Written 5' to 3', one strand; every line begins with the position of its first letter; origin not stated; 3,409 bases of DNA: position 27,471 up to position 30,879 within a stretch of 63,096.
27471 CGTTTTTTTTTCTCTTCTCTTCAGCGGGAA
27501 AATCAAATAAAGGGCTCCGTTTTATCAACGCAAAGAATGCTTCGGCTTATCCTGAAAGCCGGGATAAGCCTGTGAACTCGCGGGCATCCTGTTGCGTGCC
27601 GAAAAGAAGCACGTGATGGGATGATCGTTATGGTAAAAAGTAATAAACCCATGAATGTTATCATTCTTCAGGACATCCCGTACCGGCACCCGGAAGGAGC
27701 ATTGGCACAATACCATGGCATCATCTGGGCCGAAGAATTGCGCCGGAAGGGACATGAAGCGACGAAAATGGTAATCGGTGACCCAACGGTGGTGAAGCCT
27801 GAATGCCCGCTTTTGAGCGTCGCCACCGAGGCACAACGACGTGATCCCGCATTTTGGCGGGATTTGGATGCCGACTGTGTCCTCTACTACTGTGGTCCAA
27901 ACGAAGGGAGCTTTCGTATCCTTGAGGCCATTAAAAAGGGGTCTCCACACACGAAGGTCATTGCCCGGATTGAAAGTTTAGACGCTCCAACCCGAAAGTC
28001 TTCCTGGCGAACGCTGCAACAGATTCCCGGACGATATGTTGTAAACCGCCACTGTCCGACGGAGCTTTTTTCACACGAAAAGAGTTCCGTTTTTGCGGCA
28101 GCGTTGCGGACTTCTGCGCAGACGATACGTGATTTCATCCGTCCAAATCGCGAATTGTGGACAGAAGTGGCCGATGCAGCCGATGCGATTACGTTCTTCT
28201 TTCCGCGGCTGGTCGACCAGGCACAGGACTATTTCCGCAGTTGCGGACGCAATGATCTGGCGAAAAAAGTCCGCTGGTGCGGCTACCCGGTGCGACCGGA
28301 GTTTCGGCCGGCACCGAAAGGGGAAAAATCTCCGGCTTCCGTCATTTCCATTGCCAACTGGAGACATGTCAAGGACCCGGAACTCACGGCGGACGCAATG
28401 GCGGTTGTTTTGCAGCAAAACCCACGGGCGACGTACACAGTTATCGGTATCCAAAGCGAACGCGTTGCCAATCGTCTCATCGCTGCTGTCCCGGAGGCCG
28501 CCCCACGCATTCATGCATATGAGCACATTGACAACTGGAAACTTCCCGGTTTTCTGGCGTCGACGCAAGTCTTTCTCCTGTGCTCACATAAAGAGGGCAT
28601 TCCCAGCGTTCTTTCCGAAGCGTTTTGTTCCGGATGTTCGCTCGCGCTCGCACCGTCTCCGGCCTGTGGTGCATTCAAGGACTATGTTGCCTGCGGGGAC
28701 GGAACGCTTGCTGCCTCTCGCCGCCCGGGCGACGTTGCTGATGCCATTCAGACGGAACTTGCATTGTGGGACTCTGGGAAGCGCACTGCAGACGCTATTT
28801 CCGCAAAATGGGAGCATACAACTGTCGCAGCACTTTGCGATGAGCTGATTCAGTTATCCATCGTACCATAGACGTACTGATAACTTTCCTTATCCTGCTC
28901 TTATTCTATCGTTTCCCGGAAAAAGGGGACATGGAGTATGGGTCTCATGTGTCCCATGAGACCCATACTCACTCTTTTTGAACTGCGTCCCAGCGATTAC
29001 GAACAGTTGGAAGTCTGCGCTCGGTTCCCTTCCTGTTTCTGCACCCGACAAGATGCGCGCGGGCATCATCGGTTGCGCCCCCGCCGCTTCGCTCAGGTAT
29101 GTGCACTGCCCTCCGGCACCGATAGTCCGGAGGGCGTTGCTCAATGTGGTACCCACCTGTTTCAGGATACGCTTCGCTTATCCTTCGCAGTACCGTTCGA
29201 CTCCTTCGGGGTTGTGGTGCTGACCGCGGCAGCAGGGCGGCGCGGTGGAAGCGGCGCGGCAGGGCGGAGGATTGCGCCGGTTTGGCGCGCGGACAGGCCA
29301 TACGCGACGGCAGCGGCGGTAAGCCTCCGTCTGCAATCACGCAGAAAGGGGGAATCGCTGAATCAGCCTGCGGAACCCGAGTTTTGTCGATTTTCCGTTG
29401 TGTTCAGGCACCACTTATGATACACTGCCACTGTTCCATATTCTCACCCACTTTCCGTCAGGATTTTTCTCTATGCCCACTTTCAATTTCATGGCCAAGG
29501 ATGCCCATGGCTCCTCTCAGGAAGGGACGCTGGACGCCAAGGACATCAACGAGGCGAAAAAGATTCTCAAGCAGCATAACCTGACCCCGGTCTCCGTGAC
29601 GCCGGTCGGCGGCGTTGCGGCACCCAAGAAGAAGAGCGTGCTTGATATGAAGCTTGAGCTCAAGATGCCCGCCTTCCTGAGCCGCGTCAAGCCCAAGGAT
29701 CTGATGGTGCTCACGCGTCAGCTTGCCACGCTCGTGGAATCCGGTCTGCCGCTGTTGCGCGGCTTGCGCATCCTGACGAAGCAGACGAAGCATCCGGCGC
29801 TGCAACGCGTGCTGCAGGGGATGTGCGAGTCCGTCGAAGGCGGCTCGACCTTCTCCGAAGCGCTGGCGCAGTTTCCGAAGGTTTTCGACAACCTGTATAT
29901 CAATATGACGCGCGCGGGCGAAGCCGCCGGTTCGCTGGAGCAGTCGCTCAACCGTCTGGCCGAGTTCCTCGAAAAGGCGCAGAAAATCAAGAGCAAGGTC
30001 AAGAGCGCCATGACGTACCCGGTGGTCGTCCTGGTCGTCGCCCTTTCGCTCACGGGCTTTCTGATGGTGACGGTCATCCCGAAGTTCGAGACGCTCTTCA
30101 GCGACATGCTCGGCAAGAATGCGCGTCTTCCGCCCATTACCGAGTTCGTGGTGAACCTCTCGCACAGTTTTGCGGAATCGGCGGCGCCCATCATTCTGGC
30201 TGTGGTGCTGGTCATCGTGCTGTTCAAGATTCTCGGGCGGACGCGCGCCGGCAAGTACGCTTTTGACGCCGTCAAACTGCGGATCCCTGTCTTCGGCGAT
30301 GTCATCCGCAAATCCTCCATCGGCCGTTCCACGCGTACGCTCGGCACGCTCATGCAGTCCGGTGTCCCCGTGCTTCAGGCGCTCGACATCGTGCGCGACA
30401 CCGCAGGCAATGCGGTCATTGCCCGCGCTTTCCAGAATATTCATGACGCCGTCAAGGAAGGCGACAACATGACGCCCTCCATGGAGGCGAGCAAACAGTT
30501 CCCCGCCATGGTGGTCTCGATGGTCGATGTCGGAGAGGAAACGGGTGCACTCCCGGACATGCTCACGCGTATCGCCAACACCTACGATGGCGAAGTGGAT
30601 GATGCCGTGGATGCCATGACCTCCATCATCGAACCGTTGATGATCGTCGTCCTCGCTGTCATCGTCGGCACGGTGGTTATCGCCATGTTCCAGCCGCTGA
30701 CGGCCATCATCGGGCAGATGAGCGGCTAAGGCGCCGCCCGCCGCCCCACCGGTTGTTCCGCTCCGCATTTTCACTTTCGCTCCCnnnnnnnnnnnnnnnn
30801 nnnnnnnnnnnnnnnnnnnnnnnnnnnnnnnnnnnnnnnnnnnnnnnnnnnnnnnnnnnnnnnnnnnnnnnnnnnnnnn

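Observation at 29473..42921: Orphan GspF plus eight-gene array of oversized pseudopilins and a PATR beta-helix protein: a non-canonical T2SS/T4P-like fibre module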

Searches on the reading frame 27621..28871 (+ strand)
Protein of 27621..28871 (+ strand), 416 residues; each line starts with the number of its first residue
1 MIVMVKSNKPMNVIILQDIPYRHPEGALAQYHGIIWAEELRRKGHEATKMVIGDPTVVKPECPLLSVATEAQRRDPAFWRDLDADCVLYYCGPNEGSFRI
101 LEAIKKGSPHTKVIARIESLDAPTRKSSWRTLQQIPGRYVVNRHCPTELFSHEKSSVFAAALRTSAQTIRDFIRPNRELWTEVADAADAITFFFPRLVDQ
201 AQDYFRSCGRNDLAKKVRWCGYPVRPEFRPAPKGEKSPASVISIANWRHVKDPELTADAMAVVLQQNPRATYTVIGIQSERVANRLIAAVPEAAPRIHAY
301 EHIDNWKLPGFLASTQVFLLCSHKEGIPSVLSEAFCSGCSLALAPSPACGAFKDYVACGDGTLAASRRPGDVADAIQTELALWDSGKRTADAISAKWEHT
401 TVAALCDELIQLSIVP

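Call 8: search_protein_families(library=pfam, proteins=[window:27621-28871:+], max_evalue=0.001)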
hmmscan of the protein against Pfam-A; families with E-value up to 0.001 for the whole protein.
window:27621-28871:+ (416 aa): 2 families
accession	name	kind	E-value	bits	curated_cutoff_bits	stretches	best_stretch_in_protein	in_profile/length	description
PF00534.26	Glycos_transf_1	-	3.6e-11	43.3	26.4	1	226-383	3-159/172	Glycosyl transferases group 1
PF13692.12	Glyco_trans_1_4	-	2.5e-08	34.7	27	1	241-378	4-138/142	Glycosyl transferases group 1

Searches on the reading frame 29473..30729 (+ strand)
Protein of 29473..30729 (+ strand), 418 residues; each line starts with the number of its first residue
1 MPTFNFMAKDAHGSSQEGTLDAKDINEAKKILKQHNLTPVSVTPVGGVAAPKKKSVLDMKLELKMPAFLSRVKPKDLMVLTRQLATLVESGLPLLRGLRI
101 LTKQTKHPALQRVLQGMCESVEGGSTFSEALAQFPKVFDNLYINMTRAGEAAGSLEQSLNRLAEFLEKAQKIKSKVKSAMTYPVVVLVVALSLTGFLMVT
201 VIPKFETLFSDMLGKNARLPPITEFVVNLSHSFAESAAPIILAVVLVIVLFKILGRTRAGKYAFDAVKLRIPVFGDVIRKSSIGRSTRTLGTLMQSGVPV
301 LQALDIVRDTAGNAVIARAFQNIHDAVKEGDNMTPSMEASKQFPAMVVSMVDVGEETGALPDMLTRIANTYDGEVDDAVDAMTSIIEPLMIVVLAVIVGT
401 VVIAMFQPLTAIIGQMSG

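Call 3: search_protein_families(library=pfam, proteins=[window:29473-30729:+], max_evalue=0.01)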
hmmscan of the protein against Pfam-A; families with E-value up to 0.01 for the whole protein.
window:29473-30729:+ (418 aa): 1 family
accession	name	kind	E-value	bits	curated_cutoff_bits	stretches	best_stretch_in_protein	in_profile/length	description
PF00482.28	T2SSF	-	1.1e-65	219.6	25.2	2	81-203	2-125/125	Type II secretion system (T2SS), protein F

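Call 4: search_protein_families(library=ncbifam, proteins=[window:29473-30729:+], max_evalue=0.01)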
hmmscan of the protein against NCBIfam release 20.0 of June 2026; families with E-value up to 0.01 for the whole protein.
window:29473-30729:+ (418 aa): 6 families
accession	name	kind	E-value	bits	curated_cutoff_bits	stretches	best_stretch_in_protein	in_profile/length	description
NF052607.1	T4PiliAsmPilCThrm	equivalog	1.9e-120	402.7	700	1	1-417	1-405/406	type IV pilus assembly protein PilC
NF052606.1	T4PiliAsmPilCMyx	equivalog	1.9e-115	386.1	700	1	2-415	20-417/419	type IV pilus assembly protein PilC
TIGR02120.1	GspF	equivalog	2e-113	379.7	424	1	4-412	1-397/401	type II secretion system inner membrane protein GspF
NF047826.1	T3SSXpsF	equivalog_domain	2.1e-80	270.5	650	1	1-412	1-400/405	type II secretion system protein XpsF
NF007861.0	PRK10573.1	equivalog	7.3e-80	269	401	1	56-411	40-393/401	protein transport protein HofC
NF041012.2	T4P_ComGB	equivalog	1.4e-44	152.8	240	2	80-410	6-328/332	competence type IV pilus assembly protein ComGB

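Call 38: list_cluster_members(proteins=[window:29473-30729:+, window:30785-31618:+, window:31726-32493:+, window:32566-33330:+, window:33379-34197:+, window:34270-34959:+, window:35785-36318:+, window:36369-39875:+, window:39980-42838:+])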
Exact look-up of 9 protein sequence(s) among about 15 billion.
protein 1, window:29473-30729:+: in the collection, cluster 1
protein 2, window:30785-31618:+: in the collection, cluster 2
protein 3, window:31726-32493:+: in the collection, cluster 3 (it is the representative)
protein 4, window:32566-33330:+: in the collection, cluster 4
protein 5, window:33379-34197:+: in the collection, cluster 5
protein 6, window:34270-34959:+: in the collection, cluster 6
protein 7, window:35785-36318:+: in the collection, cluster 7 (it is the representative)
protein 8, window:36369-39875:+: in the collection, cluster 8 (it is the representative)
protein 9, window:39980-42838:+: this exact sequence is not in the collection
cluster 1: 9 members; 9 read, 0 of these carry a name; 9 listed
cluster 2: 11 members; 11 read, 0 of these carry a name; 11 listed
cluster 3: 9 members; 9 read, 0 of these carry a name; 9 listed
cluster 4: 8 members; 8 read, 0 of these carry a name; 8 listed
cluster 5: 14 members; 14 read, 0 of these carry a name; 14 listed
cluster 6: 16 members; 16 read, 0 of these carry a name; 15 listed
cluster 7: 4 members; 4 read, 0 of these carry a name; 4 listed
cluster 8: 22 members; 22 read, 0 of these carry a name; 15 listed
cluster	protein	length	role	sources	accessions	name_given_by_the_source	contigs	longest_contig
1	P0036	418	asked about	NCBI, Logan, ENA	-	-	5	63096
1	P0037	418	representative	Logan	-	-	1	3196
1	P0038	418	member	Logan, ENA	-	-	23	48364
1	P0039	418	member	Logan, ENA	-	-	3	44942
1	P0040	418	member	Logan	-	-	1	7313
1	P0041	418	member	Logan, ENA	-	-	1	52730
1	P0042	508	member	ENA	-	-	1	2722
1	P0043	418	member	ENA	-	-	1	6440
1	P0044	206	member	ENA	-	-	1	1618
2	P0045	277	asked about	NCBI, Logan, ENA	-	-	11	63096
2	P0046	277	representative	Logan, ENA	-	-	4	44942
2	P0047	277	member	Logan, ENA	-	-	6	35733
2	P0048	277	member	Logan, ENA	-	-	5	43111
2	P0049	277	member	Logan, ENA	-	-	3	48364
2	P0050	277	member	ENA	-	-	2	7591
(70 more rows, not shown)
